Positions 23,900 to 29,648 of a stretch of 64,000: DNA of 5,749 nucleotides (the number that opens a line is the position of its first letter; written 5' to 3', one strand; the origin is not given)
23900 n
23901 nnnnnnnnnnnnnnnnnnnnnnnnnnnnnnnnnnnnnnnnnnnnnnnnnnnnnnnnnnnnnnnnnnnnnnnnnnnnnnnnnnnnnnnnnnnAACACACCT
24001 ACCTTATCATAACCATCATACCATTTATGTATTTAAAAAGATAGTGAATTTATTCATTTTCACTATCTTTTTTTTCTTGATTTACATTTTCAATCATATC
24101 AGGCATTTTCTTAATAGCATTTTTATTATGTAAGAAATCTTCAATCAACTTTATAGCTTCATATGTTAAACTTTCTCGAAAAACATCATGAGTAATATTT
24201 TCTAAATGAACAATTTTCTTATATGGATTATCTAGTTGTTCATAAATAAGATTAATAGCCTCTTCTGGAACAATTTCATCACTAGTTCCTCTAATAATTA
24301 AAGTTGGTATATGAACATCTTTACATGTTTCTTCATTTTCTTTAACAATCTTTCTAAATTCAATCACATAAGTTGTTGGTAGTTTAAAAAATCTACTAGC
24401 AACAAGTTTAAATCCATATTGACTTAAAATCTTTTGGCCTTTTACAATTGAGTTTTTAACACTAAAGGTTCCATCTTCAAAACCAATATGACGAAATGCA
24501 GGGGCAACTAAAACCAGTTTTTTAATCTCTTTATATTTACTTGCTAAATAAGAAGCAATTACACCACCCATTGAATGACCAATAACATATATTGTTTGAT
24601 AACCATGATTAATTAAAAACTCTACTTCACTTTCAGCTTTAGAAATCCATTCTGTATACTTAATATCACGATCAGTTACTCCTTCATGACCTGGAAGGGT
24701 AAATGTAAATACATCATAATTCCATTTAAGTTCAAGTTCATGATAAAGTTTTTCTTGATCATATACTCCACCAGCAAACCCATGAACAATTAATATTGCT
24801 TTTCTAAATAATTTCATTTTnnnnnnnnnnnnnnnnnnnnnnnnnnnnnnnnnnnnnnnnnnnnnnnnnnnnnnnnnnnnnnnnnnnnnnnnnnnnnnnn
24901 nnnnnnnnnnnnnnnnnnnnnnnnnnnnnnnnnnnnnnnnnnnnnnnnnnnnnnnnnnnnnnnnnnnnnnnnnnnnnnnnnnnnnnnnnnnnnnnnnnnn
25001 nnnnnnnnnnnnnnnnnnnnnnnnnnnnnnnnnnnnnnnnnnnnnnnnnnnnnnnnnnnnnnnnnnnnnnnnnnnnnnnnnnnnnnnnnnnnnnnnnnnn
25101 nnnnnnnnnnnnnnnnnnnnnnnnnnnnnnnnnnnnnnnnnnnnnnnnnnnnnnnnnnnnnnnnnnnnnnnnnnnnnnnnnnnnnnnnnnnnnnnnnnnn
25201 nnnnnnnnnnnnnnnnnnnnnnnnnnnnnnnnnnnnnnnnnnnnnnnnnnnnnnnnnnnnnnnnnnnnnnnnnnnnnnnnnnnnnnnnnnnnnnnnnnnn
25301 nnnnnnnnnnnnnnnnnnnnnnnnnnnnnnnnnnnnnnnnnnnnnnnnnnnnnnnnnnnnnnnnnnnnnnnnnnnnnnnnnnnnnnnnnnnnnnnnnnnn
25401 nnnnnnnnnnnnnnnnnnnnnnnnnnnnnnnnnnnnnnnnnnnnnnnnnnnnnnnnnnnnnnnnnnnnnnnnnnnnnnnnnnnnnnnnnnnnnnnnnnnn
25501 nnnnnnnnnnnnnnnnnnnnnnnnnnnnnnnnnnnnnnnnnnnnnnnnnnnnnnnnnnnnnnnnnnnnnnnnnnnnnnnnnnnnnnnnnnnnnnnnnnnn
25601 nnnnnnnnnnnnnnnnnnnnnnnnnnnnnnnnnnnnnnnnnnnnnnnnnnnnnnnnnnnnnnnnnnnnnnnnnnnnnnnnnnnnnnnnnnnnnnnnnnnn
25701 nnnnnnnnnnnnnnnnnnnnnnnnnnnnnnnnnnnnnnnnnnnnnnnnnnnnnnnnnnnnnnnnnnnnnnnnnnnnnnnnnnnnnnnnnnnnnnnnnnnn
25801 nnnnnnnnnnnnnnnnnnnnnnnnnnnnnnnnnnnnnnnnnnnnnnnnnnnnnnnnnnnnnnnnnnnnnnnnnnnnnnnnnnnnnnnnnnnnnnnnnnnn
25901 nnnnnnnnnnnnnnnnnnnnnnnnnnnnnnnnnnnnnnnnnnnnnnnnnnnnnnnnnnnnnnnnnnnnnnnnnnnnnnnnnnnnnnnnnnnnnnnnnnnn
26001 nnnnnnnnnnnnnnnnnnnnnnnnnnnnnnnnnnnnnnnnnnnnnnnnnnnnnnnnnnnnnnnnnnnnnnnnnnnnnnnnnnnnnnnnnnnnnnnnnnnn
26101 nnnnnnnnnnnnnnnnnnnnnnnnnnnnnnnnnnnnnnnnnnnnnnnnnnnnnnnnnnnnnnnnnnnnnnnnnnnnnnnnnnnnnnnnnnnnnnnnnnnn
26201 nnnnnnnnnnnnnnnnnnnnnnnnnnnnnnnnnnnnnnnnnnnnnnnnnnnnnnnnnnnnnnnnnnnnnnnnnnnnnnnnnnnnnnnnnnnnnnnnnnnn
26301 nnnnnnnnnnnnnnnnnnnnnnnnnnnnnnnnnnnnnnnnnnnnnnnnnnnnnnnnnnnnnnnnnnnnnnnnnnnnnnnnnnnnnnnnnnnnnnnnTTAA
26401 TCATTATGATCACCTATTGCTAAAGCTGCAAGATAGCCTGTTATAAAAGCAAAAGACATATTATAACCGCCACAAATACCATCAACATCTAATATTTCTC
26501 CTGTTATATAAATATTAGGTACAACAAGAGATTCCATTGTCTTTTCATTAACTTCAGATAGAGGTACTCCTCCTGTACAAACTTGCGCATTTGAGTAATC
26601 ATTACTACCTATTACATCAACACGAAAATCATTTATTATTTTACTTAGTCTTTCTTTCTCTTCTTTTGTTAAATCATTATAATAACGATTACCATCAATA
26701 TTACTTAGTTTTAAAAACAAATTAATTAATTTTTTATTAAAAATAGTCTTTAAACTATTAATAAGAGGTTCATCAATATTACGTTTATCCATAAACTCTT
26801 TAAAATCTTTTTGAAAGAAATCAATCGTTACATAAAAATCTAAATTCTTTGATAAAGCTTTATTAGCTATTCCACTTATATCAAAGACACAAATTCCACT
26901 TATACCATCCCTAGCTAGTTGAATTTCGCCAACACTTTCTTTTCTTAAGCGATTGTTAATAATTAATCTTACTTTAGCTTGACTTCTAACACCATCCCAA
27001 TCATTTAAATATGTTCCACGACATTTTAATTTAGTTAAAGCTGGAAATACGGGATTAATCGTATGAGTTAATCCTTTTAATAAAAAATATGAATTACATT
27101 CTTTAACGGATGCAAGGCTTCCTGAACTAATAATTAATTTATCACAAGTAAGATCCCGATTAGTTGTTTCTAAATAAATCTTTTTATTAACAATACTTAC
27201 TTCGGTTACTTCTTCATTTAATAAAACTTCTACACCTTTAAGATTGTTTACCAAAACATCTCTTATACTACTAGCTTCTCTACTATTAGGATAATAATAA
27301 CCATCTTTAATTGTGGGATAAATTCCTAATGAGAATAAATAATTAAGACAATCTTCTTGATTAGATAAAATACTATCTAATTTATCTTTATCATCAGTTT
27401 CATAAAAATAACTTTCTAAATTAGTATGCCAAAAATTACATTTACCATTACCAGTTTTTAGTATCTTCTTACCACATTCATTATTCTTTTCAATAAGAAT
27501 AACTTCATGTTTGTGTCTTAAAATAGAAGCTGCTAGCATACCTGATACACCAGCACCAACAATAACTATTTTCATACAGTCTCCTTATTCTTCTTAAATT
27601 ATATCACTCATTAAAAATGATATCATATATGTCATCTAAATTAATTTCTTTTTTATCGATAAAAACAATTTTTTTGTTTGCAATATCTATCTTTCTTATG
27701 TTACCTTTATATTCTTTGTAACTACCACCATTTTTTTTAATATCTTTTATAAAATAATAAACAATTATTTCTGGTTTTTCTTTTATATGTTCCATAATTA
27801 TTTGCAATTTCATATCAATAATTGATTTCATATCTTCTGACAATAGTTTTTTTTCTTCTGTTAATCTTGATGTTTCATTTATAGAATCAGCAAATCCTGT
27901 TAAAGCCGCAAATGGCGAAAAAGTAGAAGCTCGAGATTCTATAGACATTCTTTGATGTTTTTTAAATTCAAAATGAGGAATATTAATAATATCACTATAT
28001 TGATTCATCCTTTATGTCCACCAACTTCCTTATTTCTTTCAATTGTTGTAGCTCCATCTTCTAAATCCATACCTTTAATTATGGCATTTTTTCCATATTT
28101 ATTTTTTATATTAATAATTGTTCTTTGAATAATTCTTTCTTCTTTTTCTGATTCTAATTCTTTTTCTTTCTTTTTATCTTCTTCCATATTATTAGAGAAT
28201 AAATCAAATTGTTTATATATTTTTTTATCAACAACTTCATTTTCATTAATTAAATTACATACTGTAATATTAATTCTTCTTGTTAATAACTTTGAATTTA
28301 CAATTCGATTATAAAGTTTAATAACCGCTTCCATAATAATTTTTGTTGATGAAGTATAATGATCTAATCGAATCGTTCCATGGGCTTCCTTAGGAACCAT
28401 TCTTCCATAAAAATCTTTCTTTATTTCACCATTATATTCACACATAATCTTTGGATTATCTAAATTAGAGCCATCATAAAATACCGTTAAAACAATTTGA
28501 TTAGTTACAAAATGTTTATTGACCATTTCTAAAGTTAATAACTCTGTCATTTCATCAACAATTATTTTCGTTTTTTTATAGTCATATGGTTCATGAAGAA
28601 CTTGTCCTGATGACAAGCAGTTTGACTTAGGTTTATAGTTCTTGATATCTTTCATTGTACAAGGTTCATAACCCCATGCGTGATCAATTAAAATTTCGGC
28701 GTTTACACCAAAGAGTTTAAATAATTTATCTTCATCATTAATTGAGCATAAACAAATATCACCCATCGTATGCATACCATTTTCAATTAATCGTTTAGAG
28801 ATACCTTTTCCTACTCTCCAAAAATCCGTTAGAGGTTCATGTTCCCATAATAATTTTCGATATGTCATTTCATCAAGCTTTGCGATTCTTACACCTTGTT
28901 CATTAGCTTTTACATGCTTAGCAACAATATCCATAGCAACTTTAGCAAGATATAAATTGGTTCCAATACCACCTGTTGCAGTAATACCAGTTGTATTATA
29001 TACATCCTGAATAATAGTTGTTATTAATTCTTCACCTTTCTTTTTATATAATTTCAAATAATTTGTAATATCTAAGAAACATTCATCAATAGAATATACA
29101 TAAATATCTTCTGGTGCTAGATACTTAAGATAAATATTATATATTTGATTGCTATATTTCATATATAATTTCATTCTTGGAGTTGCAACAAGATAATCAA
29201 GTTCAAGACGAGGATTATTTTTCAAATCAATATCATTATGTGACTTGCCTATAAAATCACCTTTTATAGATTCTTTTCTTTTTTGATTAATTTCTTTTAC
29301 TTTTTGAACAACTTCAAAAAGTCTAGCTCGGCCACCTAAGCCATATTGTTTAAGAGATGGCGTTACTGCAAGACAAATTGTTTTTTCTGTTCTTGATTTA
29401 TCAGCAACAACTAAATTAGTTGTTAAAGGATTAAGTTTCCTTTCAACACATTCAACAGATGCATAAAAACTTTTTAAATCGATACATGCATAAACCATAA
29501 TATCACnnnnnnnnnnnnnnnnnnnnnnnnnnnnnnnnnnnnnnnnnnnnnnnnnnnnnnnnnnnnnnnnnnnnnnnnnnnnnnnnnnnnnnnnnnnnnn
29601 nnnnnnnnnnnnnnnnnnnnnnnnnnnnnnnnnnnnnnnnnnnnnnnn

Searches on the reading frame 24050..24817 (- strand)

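Call 16: search_protein_families(library=pfam, proteins=[window:24050-24817:-], max_evalue=0.001)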
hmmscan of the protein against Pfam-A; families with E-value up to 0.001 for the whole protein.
window:24050-24817:- (255 aa): 14 families
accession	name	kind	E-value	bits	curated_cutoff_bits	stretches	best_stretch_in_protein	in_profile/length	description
PF12146.15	Hydrolase_4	-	1.3e-20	74.2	27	2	5-109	4-112/239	Serine aminopeptidase, S33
PF00561.26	Abhydrolase_1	-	6.5e-18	65.7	25.8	1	7-106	2-102/245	alpha/beta hydrolase fold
PF12697.13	Abhydrolase_6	-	1.4e-10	42.7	26.3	1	8-113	1-100/217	Alpha/beta hydrolase family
PF12740.14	PETase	-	2.5e-06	27.5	28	0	161-216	160-217/263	PET hydrolase-like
PF12695.13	Abhydrolase_5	-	4.3e-06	27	27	1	73-105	56-88/164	Alpha/beta hydrolase family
PF03959.19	FSH1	-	5.1e-06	26.8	21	1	78-202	105-192/211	Serine hydrolase (FSH1)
PF05728.18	UPF0227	-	2.9e-05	24.5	21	1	55-210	39-170/187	Uncharacterised protein family (UPF0227)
PF10230.15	LIDHydrolase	-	6.3e-05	23.3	27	0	33-111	32-123/262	Lipid-droplet associated hydrolase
PF01764.32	Lipase_3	-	0.00028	21.2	22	0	54-97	42-86/140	Lipase (class 3)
PF06821.19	Ser_hydrolase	-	0.00032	21.1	22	0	55-110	40-94/172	Serine hydrolase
PF06028.17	DUF915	-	0.00035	20.4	22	0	53-109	84-144/255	Alpha/beta hydrolase of unknown function (DUF915)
PF07819.20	PGAP1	-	0.00036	20.8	24.3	0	70-98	87-115/233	PGAP1-like alpha/beta domain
PF05057.20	DUF676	-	0.00052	20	20.3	0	8-99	8-103/217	Putative serine esterase (DUF676)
PF20408.4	Abhydrolase_11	-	0.00082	19.6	27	0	56-98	59-99/193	Alpha/beta hydrolase domain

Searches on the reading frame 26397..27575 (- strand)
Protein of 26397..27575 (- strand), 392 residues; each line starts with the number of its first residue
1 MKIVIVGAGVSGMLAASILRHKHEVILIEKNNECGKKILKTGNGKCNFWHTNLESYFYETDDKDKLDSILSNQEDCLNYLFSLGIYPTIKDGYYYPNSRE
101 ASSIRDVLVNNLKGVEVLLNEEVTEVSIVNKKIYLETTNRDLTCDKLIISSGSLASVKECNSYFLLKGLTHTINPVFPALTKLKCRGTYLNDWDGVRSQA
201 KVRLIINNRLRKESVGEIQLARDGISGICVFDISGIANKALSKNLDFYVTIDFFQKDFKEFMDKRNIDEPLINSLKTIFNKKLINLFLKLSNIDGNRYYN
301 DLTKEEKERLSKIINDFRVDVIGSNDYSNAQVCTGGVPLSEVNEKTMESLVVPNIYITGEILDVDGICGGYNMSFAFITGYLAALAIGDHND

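Call 17: search_protein_families(library=pfam, proteins=[window:26397-27575:-], max_evalue=0.001)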
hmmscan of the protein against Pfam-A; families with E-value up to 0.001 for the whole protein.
window:26397-27575:- (392 aa): 8 families
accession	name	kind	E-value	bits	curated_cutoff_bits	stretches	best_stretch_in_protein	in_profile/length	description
PF03486.20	HI0933_like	-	1.7e-47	162.4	50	1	2-384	2-242/244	HI0933-like protein Rossmann domain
PF22780.1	HI0933_like_1st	-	2.4e-14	53.9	27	1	178-332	2-165/165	HI0933-like protein barrel and H2TH domain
PF07992.20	Pyr_redox_2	-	1.8e-08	34.6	26.1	1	1-156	1-112/291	Pyridine nucleotide-disulphide oxidoreductase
PF01266.30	DAO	-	1.6e-06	28.3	27.9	1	2-36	1-36/353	FAD dependent oxidoreductase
PF13450.12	NAD_binding_8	-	8.6e-06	26.4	21.9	1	5-35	1-32/68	NAD(P)-binding Rossmann-like domain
PF13738.12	Pyr_redox_3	-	2.6e-05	24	30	0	109-153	90-134/305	Pyridine nucleotide-disulphide oxidoreductase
PF00070.33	Pyr_redox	-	0.00078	20.4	22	0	2-34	1-34/82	Pyridine nucleotide-disulphide oxidoreductase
PF17282.7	DUF5347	-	0.00092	19.9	25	0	255-318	27-89/101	Family of unknown function (DUF5347)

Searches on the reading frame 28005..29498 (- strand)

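Call 17: search_protein_families(library=pfam, proteins=[window:28005-29498:-], max_evalue=0.001)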
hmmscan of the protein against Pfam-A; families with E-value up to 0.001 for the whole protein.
window:28005-29498:- (497 aa): 2 families
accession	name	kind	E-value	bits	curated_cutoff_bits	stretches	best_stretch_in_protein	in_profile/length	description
PF00817.25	IMS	-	4e-25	88.9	23.2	1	6-190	1-148/148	impB/mucB/samB family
PF11799.13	IMS_C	-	1.3e-06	29.2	20.7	1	296-421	5-104/109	impB/mucB/samB family C-terminal domain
